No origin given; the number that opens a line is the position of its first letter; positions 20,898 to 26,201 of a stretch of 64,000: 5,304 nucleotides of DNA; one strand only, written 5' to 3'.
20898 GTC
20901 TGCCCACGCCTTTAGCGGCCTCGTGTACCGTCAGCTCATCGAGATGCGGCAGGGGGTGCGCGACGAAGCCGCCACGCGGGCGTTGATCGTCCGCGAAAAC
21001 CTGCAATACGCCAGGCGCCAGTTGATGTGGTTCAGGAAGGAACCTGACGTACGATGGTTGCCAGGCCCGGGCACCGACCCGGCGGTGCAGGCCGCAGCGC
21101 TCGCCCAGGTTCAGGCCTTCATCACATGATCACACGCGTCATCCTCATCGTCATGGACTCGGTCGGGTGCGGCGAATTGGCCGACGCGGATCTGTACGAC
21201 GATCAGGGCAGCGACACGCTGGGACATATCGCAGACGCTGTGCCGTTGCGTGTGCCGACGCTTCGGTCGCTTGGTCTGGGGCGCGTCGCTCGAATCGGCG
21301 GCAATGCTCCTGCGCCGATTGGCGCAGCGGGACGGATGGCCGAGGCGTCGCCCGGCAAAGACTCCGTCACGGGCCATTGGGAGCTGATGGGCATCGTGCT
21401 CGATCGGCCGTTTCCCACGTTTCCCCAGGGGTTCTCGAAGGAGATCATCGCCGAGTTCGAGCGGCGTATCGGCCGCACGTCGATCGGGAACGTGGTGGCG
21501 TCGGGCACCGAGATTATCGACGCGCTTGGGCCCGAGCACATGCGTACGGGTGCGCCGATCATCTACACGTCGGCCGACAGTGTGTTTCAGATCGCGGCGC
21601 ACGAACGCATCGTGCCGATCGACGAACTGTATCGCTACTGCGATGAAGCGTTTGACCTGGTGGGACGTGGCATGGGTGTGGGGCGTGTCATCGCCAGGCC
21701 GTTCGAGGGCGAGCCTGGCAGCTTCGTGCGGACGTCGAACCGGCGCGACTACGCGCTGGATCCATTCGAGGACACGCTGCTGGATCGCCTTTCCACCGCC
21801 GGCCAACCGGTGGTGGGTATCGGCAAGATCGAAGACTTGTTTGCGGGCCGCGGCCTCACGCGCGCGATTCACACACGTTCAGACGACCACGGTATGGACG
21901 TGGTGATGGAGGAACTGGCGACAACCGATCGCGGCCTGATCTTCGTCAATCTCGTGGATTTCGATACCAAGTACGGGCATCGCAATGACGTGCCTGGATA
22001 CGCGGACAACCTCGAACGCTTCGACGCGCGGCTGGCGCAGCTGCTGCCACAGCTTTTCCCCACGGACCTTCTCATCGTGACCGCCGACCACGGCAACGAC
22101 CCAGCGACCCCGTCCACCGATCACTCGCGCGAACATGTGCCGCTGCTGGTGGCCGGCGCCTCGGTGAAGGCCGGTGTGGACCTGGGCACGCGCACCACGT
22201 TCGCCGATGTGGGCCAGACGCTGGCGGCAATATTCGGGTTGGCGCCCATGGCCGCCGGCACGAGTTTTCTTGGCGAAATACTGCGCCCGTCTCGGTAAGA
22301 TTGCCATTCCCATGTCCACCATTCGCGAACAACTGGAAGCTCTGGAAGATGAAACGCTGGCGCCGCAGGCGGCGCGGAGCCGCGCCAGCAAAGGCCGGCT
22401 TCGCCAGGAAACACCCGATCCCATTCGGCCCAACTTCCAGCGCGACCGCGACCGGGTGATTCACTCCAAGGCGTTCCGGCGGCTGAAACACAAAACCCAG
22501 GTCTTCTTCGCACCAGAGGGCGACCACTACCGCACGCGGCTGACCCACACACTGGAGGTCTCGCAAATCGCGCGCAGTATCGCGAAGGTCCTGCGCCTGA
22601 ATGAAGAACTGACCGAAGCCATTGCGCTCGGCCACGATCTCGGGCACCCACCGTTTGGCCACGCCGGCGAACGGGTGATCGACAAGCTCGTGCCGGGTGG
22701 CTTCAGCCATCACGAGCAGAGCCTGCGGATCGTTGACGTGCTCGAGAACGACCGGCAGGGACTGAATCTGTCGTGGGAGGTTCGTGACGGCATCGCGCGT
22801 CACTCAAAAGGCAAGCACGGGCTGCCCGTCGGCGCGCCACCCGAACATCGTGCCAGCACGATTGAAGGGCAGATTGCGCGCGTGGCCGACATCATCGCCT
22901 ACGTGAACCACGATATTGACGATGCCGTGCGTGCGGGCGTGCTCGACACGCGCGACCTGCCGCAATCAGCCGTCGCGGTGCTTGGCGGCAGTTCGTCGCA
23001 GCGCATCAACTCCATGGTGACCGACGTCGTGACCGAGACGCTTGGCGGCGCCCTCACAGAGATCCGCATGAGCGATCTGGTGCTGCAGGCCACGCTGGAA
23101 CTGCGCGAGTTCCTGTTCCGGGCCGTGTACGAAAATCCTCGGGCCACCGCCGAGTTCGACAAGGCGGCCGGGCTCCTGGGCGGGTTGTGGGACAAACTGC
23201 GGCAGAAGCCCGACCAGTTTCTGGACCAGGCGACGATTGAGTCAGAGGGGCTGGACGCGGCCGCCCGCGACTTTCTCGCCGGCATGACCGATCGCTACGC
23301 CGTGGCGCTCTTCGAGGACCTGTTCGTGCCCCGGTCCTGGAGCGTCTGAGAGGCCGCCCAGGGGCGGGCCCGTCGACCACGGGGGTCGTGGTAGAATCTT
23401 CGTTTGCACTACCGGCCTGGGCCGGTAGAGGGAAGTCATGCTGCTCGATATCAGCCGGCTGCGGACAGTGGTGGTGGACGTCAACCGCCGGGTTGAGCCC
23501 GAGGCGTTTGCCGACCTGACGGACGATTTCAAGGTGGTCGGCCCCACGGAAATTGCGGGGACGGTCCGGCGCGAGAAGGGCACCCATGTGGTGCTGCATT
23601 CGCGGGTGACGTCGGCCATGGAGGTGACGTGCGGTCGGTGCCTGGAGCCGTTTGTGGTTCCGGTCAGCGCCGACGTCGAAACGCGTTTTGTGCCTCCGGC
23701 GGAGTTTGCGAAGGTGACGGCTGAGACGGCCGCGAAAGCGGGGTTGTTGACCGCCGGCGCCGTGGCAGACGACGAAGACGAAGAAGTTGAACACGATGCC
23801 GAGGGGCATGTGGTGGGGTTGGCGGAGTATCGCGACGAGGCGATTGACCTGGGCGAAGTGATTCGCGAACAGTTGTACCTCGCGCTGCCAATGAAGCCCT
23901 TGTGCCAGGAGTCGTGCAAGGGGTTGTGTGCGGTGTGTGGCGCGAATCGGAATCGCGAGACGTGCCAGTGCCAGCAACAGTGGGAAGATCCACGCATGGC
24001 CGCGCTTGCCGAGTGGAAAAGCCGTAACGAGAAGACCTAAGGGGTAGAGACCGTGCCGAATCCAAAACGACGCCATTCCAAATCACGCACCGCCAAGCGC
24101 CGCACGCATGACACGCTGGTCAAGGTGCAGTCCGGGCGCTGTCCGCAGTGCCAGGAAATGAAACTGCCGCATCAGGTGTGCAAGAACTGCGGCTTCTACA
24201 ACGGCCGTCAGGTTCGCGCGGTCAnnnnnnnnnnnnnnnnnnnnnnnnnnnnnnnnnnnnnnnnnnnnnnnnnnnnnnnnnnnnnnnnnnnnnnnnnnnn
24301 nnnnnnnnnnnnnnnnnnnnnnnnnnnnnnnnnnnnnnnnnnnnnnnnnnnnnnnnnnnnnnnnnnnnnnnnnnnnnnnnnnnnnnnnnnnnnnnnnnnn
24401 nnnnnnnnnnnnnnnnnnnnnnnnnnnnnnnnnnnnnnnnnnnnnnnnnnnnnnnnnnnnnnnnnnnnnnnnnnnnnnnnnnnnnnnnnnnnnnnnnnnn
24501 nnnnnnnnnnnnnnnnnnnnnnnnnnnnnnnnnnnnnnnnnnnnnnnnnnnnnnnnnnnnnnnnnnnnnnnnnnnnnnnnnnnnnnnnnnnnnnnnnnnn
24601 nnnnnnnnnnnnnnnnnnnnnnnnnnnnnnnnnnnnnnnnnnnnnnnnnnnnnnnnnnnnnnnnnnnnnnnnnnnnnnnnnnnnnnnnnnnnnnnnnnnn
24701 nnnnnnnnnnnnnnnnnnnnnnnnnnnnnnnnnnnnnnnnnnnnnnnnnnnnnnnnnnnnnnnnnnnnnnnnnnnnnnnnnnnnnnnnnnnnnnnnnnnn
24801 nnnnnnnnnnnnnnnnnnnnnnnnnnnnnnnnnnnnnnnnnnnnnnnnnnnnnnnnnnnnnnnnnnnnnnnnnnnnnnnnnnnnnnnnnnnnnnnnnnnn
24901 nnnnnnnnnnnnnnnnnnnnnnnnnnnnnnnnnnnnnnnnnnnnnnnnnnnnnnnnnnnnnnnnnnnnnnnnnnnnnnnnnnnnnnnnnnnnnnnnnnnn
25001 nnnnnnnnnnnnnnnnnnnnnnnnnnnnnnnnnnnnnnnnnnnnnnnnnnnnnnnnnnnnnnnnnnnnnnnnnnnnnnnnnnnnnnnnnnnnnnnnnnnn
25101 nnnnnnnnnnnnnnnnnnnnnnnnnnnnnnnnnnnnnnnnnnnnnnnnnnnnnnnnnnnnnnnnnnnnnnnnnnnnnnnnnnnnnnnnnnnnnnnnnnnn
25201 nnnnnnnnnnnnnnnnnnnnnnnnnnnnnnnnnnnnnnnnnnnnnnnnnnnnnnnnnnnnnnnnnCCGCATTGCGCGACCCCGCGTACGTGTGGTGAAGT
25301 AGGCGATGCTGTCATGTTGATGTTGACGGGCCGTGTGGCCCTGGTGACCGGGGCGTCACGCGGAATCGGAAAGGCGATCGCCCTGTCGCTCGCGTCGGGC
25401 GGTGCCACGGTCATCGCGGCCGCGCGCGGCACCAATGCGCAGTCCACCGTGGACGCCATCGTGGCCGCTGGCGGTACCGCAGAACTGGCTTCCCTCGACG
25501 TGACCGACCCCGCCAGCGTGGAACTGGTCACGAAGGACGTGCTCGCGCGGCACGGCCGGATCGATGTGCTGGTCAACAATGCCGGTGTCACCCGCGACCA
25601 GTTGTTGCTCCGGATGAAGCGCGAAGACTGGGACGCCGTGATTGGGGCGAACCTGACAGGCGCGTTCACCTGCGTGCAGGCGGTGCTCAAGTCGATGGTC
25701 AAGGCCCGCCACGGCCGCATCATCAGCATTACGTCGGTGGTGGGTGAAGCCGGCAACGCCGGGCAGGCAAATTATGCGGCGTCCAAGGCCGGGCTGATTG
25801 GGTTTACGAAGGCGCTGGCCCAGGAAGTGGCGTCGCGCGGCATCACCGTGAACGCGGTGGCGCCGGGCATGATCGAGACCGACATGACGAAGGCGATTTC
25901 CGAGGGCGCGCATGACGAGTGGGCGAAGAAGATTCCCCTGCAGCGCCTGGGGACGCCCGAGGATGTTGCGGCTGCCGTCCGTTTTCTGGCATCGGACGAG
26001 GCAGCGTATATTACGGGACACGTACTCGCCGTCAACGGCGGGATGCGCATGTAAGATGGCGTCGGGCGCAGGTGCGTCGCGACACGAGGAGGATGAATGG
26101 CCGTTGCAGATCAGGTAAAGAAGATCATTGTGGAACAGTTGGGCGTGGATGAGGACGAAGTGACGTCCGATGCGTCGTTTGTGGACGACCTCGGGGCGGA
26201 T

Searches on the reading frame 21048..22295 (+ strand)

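Call 86: search_protein_families(library=pfam, proteins=[window:21048-22295:+], max_evalue=1e-8)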
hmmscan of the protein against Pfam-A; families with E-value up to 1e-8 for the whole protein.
window:21048-22295:+ (416 aa): 1 family
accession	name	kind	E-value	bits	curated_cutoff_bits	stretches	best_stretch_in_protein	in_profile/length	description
PF01676.23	Metalloenzyme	-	4.4e-38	131.7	24.3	1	30-399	2-251/252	Metalloenzyme superfamily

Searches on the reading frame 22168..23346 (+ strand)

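Call 86: search_protein_families(library=pfam, proteins=[window:22168-23346:+], max_evalue=1e-8)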
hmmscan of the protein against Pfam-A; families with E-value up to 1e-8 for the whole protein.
window:22168-23346:+ (393 aa): 2 families
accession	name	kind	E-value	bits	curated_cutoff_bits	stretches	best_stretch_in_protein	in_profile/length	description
PF01966.28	HD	-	3e-16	60.2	22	1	124-244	1-114/116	HD domain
PF13286.11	HD_assoc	-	5.2e-13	49.8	22.2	1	299-383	1-90/91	Phosphohydrolase-associated domain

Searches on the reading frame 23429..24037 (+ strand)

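Call 86: search_protein_families(library=pfam, proteins=[window:23429-24037:+], max_evalue=1e-8)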
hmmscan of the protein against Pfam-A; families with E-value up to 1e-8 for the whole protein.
window:23429-24037:+ (203 aa): 1 family
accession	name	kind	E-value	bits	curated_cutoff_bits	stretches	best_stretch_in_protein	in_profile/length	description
PF02620.22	YceD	-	1.2e-28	99.9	33.2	1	58-195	3-117/119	Large ribosomal RNA subunit accumulation protein YceD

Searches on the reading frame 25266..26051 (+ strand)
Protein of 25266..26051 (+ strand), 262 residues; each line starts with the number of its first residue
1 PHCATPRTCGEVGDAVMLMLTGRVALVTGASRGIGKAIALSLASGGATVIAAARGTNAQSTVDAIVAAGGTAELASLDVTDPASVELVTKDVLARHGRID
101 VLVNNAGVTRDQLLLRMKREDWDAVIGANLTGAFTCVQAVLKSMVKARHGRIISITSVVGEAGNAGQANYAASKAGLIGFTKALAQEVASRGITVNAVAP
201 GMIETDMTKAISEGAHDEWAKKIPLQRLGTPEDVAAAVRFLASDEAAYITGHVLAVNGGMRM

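Call 87: search_protein_families(library=pfam, proteins=[window:25266-26051:+], max_evalue=1e-8)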
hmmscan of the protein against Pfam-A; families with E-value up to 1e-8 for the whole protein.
window:25266-26051:+ (262 aa): 3 families
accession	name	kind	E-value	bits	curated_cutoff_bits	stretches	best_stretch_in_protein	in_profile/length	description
PF13561.12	adh_short_C2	-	1.8e-67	227.8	27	1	29-260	1-235/236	Enoyl-(Acyl carrier protein) reductase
PF00106.31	adh_short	-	3.6e-61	206.5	26.6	1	23-213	1-192/195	short chain dehydrogenase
PF08659.16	KR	-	1.1e-19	71.5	22.6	1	25-203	3-178/180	KR domain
